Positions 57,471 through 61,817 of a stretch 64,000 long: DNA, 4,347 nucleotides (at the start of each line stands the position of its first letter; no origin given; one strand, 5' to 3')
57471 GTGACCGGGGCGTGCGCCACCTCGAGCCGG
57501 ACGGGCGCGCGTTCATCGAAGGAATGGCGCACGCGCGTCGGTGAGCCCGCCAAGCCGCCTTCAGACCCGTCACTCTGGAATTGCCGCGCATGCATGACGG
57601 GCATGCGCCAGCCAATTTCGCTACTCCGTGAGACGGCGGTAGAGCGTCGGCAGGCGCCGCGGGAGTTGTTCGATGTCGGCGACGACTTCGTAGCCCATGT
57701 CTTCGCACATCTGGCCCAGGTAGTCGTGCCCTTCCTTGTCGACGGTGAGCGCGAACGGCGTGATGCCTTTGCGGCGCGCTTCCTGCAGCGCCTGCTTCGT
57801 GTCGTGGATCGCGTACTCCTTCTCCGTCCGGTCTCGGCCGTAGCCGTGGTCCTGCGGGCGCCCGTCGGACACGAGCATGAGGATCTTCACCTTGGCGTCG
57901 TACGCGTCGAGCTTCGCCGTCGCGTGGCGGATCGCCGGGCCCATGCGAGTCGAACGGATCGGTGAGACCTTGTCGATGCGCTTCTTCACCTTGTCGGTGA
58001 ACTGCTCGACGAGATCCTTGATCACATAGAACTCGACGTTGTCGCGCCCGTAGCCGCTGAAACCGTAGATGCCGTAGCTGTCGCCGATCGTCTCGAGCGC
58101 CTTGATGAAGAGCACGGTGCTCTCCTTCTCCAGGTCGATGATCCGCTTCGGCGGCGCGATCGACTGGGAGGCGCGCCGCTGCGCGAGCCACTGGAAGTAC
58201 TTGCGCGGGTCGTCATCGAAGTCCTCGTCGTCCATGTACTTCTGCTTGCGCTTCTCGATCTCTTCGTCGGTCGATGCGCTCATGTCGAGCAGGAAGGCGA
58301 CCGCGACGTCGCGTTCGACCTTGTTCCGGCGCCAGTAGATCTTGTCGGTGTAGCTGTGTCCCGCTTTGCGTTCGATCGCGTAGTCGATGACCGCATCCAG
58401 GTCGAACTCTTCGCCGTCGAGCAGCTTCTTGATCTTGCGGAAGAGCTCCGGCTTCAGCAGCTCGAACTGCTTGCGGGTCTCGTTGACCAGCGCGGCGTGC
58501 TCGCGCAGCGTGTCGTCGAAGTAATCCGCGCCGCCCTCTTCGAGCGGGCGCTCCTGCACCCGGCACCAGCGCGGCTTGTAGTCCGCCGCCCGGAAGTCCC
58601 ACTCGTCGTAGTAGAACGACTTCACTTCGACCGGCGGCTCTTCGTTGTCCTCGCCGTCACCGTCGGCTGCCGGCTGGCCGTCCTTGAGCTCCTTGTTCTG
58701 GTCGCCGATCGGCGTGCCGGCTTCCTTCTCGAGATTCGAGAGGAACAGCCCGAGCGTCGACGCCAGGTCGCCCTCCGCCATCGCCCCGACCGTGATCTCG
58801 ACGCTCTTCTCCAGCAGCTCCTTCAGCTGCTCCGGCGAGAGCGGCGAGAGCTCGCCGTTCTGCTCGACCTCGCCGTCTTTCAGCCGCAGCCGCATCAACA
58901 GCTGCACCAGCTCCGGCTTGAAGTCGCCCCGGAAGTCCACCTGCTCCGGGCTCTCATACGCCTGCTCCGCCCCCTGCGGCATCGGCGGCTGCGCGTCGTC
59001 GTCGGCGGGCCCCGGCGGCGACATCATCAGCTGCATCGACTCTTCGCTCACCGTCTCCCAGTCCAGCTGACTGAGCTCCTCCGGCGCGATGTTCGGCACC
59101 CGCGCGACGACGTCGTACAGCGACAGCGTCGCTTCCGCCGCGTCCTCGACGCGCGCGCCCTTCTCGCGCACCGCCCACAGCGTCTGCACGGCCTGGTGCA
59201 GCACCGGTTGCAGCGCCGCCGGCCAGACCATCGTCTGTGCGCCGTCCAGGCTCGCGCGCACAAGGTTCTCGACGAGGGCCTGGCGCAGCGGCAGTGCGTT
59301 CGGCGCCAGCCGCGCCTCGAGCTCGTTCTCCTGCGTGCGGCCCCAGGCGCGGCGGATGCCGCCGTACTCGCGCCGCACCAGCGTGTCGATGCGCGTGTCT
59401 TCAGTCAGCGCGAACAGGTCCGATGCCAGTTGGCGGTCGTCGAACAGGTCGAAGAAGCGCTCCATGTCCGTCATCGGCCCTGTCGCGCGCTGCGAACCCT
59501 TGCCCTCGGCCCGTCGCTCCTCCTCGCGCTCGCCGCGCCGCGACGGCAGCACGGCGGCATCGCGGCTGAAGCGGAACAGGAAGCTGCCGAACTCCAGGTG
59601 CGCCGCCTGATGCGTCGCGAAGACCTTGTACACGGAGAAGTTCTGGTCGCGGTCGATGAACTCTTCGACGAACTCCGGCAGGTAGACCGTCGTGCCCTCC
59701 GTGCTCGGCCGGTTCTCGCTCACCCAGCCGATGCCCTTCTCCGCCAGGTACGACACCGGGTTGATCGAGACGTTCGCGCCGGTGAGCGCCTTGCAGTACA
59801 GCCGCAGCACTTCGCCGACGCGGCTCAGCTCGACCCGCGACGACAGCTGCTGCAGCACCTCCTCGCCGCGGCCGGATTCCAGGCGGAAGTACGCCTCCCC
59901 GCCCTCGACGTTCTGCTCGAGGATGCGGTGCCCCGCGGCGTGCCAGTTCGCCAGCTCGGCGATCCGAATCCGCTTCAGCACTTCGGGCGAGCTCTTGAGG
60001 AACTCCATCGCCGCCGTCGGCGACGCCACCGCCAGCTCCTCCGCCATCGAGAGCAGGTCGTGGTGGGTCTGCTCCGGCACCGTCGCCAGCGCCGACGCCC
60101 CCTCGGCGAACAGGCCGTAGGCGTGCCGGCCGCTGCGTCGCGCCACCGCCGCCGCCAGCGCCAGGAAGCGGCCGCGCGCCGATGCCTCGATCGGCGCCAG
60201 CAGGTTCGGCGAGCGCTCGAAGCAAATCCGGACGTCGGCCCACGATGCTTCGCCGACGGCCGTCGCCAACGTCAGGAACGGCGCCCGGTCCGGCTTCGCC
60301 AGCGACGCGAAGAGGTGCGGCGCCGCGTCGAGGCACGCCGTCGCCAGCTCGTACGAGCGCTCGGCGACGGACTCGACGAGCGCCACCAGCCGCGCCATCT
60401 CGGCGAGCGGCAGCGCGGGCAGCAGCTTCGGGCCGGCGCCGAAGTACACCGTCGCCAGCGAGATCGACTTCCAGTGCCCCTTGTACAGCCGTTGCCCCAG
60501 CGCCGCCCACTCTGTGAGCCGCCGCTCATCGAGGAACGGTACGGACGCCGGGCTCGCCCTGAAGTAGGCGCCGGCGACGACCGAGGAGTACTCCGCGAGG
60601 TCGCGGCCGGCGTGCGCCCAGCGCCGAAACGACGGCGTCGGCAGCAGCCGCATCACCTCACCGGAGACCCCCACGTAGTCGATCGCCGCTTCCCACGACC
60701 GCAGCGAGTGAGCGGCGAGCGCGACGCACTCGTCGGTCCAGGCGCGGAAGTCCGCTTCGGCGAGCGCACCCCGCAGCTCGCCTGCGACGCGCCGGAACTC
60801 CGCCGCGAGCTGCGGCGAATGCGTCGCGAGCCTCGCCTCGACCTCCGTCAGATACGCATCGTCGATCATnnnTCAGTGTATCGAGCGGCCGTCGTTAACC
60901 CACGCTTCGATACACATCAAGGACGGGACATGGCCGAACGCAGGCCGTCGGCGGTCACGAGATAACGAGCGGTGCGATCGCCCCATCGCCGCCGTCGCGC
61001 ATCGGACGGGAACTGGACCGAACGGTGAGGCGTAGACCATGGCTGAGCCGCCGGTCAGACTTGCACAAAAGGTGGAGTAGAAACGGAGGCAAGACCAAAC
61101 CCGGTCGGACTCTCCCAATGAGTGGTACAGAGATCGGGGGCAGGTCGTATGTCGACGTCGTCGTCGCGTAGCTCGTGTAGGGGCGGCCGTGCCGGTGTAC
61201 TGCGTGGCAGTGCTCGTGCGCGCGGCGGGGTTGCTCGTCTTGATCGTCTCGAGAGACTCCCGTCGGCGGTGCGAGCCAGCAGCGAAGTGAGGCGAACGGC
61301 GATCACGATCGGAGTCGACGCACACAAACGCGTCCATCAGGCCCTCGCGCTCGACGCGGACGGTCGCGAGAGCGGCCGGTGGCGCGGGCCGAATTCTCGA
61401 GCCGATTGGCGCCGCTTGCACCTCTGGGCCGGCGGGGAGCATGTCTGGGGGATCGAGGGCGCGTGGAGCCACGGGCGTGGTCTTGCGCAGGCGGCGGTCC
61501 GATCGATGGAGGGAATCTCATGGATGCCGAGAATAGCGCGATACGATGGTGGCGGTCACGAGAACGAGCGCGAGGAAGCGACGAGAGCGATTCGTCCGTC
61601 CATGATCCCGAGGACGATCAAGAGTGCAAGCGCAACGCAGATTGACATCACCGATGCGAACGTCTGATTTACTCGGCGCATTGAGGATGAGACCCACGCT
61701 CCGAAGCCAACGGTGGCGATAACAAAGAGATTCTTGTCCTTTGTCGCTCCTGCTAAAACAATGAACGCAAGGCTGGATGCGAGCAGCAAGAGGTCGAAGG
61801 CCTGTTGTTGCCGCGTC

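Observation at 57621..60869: Orphan 1082-aa CbbO/NorD-like VWA protein with an ~800-aa uncharacterised N-terminal region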

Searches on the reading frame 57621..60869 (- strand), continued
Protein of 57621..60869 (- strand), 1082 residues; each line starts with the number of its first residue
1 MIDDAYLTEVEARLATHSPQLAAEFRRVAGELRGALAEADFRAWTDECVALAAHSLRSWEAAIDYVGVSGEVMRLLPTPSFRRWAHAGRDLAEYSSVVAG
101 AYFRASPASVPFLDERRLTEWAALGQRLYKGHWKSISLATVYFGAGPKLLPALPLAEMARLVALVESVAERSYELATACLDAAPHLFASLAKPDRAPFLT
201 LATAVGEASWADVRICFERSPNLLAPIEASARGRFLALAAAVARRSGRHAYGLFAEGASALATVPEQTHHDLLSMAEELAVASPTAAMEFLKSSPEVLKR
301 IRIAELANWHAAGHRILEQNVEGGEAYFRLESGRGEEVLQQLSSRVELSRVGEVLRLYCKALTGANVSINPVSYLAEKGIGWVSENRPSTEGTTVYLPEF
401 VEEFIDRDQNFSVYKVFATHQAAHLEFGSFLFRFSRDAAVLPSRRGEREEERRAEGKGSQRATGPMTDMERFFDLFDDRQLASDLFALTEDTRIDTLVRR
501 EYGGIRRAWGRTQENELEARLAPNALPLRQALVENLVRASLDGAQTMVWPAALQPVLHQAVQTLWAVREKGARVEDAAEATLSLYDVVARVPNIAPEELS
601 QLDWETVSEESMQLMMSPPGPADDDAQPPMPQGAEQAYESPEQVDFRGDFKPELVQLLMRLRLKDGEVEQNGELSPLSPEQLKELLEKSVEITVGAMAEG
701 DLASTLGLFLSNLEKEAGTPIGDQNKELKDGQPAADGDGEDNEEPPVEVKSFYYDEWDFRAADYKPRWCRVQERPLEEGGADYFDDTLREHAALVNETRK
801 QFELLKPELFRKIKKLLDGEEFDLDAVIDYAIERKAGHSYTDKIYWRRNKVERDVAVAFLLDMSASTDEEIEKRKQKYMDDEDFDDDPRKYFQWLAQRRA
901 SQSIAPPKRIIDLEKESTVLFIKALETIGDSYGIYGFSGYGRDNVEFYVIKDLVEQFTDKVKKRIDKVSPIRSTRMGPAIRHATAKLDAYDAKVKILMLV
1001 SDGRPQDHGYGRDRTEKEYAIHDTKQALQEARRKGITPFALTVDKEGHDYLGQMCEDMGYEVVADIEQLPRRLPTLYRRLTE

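Call 106: search_protein_families(library=padloc, proteins=[window:57621-60869:-, L047:10001-10912:+], max_evalue=0.01)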
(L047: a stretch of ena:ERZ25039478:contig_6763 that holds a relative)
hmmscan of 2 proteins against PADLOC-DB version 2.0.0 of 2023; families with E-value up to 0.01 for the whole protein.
window:57621-60869:- (1082 aa): 0 families

L047:10001-10912:+ (303 aa): 5 families
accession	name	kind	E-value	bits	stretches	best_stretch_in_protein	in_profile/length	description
PDLC02196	IetA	-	2.3e-05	22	1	37-78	113-154/374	-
PDLC04232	IetA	-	0.0017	15.8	1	44-78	114-148/330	-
PDLC02195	IetA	-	0.0028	15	1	40-78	131-169/395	-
PDLC01993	RtcR--CARF_AAA_HTH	-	0.0033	13.9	1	40-63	198-221/523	-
PDLC04140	mad8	-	0.0063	14.1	1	44-73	25-54/314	mads_8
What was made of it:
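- On MoxR-VWA anti-phage defence systems (PADLOC models): The ATPase gives only P-loop-level hits (call 106).
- No PADLOC model matches the VWA protein (call 106).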

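Call 107: search_protein_families(library=ncbifam, proteins=[L047:10001-10912:+], max_evalue=0.001)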
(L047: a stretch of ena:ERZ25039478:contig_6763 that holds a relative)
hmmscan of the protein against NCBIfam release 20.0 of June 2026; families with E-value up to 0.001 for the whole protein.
L047:10001-10912:+ (303 aa): 2 families
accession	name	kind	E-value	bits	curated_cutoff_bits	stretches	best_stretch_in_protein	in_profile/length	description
TIGR02640.1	gas_vesic_GvpN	equivalog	6.4e-14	52.1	266.8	1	43-261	18-231/262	gas vesicle protein GvpN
NF042959.1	IteA_antiphage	equivalog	0.001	18.3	510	0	38-78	117-157/367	anti-phage ATPase IteA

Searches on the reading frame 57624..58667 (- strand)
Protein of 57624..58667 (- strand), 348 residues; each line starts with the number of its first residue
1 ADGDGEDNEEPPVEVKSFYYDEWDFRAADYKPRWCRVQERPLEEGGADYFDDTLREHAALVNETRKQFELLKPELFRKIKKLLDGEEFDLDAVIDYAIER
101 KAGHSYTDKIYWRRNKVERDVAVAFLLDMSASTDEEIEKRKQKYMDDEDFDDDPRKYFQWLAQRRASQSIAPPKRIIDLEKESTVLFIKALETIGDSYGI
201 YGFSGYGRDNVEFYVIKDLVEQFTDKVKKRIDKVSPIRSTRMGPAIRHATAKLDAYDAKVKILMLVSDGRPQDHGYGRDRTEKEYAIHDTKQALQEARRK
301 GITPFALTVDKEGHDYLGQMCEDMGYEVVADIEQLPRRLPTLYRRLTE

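Call 98: predict_structure(alignment_id=A3)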
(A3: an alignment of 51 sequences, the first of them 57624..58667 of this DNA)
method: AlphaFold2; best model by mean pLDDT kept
length: 348 residues; sequences in the alignment: 51
mean_pLDDT: 77.9   pTM: 0.75
mean pLDDT of the five models: 77.9, 76.1, 75.0, 74.9, 73.7
residues with pLDDT >= 90: 117; 70-90: 137; 50-70: 59; < 50: 35
segments of 3 or more residues with pLDDT < 50: 1-8, 77-88, 107-116, 275-277
pLDDT, mean of each block of 10 residues (from residue 1): 46 85 91 93 93 88 76 48 44 70 58 51 92 77 58 83 76 83 88 87 87 95 94 90 94 93 87 56 82 93 83 69 73 74 61
secondary structure, 60 per line:
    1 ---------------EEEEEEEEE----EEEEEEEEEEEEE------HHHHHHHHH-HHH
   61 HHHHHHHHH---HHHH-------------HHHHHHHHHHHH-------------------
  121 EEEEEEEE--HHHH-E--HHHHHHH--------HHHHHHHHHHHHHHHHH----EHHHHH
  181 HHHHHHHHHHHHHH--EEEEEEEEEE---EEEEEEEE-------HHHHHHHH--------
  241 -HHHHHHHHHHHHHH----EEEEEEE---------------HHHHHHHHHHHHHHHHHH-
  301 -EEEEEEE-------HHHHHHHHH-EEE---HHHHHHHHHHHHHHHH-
elements in order: E16-24 E29-41 H48-56 H58-69 H73-76 H90-101 E121-128 H131-134 H139-145 H154-170 H176-194 E197-206 E210-217 H225-232 H242-255 E260-266 H282-299 E302-308 H316-324 E326-328 H332-347
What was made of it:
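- On CbbO/NorD-type VWA adaptors of CbbQ/NorQ (MoxR-class) ATPases: A helical protrusion is modelled (call 98).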

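Call 100: fold_search(model_id=the predicted structure, library=pdb)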
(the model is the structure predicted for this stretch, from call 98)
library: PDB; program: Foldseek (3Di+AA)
matches with E <= 10: 1477; with E <= 0.001: 45
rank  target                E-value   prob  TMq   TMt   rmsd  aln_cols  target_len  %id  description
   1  9qh6_G                3.3e-20  1.00  0.62  0.74   6.6       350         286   24  NorQ in complex with NorD VWA domain from Paracoccus denitrificans (released 2026-03-25)
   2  9qhd_G                1.2e-17  1.00  0.59  0.75   7.0       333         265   27  NorQD complex state 1 from Jhaorihella thermophila (released 2026-03-25)
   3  9qh8_G                9.1e-16  1.00  0.53  0.70   7.4       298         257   25  reduced NorQ-NorD VWA domain complex from Paracoccus denitrificans (released 2026-03-25)
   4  9qhe_G                2.5e-15  1.00  0.49  0.69   7.2       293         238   27  NorQD complex state 2 from Jhaorihella thermophila (released 2026-03-25)
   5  9qhg_G                4.7e-15  1.00  0.47  0.66   7.6       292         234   27  NorQD complex state 4 from Jhaorihella thermophila (released 2026-03-25)
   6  9qhf_G                3.6e-10  1.00  0.46  0.71   7.4       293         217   25  NorQD complex state 3 from Jhaorihella thermophila (released 2026-03-25)
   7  8ql1_C                1.6e-09  1.00  0.51  0.70   5.1       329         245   14  Crystal structure of the human MDN1-MIDAS/NLE1-UBL complex (released 2025-04-09)
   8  7ba2_A                5.0e-09  1.00  0.46  0.39   4.7       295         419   15  D319A mutant of the PilB minor pilin from Streptococcus sanguinis (released 2021-04-28)
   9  7b7p_A                1.3e-08  1.00  0.46  0.39   4.7       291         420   15  PilB minor pilin from Streptococcus sanguinis (released 2021-04-28)
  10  7ba2_B                5.0e-08  1.00  0.45  0.38   4.6       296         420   15  D319A mutant of the PilB minor pilin from Streptococcus sanguinis (released 2021-04-28)
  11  3n2n_A                4.7e-07  1.00  0.36  0.63   9.4       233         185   12  The Crystal Structure of Tumor Endothelial Marker 8 (TEM8) extracellular domain (released 2011-01-05)
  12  8jtk_B                1.4e-06  1.00  0.36  0.60   5.6       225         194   10  Structure of AYWB phytoplasma SAP05 recognizing AtRpn10 (released 2023-07-19)
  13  1sq0_A                2.4e-06  1.00  0.37  0.61   5.5       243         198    9  Crystal Structure of the Complex of the Wild-type Von Willebrand Factor A1 domain and Glycoprotein Ib alpha at 2.6 Ang (released 2004-04-13)
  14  7n1o                  3.1e-06  1.00  0.38  0.51  13.1       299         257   12  The von Willebrand factor A domain of human capillary morphogenesis gene II, flexibly fused to the 1TEL crystallization  (released 2021-06-09)
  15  9ykb_B                3.9e-06  1.00  0.37  0.49  13.9       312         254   13  The von Willebrand factor A domain of human capillary morphogenesis gene II, fused to the 1TEL crystallization chapero (released 2025-10-22)
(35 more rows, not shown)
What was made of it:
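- On CbbO/NorD-type VWA adaptors of CbbQ/NorQ (MoxR-class) ATPases: Foldseek TM 0.74 to 9qh6_G across the whole target (call 100).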

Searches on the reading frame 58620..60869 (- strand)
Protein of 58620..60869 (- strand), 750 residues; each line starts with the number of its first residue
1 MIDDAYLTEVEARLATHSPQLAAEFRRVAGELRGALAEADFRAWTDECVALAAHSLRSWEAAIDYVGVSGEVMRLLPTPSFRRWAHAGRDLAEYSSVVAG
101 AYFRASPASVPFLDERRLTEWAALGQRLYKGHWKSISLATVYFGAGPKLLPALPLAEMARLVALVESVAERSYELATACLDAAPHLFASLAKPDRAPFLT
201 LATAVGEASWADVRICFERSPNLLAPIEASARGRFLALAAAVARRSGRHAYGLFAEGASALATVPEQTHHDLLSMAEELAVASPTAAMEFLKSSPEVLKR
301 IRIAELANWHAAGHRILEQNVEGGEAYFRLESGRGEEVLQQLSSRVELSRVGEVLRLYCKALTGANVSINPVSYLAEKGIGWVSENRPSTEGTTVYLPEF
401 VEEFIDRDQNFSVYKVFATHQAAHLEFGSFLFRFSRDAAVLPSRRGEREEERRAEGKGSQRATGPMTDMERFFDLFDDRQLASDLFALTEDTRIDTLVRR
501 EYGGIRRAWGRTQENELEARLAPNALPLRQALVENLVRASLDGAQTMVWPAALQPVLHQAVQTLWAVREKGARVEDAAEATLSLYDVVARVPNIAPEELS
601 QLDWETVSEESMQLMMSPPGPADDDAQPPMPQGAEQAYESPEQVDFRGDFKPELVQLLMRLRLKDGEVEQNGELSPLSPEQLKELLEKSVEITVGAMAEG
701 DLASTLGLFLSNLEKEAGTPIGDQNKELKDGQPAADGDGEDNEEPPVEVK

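Call 34: search_protein_representatives(protein=window:58620-60869:-)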
Query: 750 residues. Proteins with E-value up to 0.001 (for the whole library): 1092; up to 1e-10: 672; up to 1e-30: 220. The best 150 are listed.
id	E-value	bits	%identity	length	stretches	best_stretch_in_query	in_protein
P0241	4.3e-192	656.8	48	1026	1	7-743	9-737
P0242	3.8e-181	620.6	50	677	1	7-614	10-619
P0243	1.5e-179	615.3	48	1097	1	14-749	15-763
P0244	1.7e-170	585.3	53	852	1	161-737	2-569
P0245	2.1e-158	545.4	40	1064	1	4-717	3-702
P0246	1.2e-144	499.9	40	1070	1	9-743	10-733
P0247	5.7e-142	491.1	39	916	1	11-719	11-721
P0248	1.2e-136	473.5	42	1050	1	19-719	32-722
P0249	3.1e-133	462.2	38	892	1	16-721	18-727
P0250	2.8e-130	452.4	39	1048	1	24-738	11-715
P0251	9.1e-128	444.1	37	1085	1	13-720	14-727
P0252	2.6e-127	442.6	46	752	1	7-515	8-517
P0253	3.6e-125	435.5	39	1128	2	19-442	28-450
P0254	3.5e-121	422.4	36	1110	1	28-725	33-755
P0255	1.2e-119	417.2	39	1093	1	14-701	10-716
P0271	5.5e-92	325.8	47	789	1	338-693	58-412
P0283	1.4e-85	304.7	28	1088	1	21-739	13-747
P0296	4.1e-78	280.0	45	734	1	347-706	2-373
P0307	8.9e-72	259.0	31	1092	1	12-719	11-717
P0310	1.5e-69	251.7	30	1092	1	8-733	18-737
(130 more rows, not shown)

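Call 56: search_protein_families(library=pfam, proteins=[P0271, P0296, P0241, P0245, P0283], max_evalue=0.01)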
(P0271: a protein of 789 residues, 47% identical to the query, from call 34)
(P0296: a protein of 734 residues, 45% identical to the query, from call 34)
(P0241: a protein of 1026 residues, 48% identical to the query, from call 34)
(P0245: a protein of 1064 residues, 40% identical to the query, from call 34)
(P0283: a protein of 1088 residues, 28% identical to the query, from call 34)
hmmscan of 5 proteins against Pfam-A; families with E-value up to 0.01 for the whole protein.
P0271 (789 aa): 2 families
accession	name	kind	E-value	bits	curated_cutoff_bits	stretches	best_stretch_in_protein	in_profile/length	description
PF00092.34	VWA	-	4.3e-06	27.5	23.8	1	666-773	63-163/174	von Willebrand factor type A domain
PF13519.12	VWA_2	-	0.0019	19.3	27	0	617-709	21-106/107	von Willebrand factor type A domain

P0296 (734 aa): 1 family
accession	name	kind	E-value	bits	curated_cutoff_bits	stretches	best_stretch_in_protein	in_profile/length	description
PF00092.34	VWA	-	9.7e-06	26.4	23.8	1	567-719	21-163/174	von Willebrand factor type A domain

P0241 (1026 aa): 0 families

P0245 (1064 aa): 1 family
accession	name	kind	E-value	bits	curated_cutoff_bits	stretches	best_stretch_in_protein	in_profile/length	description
PF00092.34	VWA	-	1.2e-07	32.6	23.8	1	899-1039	23-153/174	von Willebrand factor type A domain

P0283 (1088 aa): 1 family
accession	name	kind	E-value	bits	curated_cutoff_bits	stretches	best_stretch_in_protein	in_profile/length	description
PF00092.34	VWA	-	7.6e-08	33.2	23.8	1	923-1067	23-157/174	von Willebrand factor type A domain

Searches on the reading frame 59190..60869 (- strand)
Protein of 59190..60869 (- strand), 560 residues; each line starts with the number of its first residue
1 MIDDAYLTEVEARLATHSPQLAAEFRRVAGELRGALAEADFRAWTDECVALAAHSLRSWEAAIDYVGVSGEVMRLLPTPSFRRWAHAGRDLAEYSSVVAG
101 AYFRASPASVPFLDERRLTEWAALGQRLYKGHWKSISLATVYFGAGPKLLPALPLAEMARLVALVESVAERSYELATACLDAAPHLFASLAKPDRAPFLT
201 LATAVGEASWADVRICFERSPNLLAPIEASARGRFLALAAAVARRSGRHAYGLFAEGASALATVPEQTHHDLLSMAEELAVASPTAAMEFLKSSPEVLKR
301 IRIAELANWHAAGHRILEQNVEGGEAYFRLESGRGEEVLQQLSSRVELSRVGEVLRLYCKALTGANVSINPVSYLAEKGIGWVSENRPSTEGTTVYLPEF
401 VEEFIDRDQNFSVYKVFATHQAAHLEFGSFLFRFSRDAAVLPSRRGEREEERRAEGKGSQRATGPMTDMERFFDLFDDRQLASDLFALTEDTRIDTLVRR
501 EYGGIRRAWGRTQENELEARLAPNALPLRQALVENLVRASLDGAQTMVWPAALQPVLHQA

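Call 78: find_related_loci(query=A2, collection=metagenome_contigs, flank=10000)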
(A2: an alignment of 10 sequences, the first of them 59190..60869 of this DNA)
Query A2 (560 aa) in metagenome_contigs; peptide patterns used: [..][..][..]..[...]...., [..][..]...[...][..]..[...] (x = any residue, [..] = any of these).
600 stretches matched a pattern (row limit reached: there are more); 478 encode a relative of the query (tblastn E <= 1e-3); the best 80 are kept; 80 distinct loci.
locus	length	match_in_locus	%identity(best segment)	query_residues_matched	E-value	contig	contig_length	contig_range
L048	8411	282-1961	85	1-560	0e+0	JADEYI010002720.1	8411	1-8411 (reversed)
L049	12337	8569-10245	79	2-560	0e+0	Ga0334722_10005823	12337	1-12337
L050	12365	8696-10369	77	3-560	0e+0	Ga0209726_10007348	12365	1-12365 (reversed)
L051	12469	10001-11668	76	2-557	0e+0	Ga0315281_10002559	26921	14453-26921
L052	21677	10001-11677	76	2-560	0e+0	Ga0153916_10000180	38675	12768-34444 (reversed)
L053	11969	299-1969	80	2-560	0e+0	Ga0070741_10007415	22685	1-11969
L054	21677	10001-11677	76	2-560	0e+0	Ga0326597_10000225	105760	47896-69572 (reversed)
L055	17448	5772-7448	75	2-560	0e+0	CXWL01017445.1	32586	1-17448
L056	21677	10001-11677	77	2-560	0e+0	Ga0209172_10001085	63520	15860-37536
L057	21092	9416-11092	77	2-560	0e+0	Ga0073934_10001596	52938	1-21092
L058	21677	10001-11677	76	2-560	0e+0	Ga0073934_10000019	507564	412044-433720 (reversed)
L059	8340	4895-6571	68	4-560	0e+0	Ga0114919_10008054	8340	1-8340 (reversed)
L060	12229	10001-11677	67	4-560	0e+0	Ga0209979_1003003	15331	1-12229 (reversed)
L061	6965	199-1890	64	1-560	0e+0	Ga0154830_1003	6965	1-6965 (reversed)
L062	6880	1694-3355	63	4-560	0e+0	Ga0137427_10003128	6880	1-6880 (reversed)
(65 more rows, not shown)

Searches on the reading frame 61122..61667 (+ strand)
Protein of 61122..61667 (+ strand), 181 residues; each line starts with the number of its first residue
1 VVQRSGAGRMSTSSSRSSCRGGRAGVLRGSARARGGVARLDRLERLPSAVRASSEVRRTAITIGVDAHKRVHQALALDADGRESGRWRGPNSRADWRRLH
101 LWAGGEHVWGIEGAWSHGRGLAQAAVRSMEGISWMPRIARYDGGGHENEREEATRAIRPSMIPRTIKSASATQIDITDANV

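Call 56: search_protein_families(library=pfam, proteins=[window:61122-61667:+], max_evalue=0.01)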
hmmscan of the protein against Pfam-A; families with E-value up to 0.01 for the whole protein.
window:61122-61667:+ (181 aa): 1 family
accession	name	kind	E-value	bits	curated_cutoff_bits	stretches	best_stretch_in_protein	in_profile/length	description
PF01548.23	DEDD_Tnp_IS110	-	0.0064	16.7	29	1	63-121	1-61/155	Transposase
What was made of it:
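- Checked: It contains an ORF with a weak IS110 transposase N-terminal match (PF01548, 16.7 bits, below the cutoff of 29; call 56).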
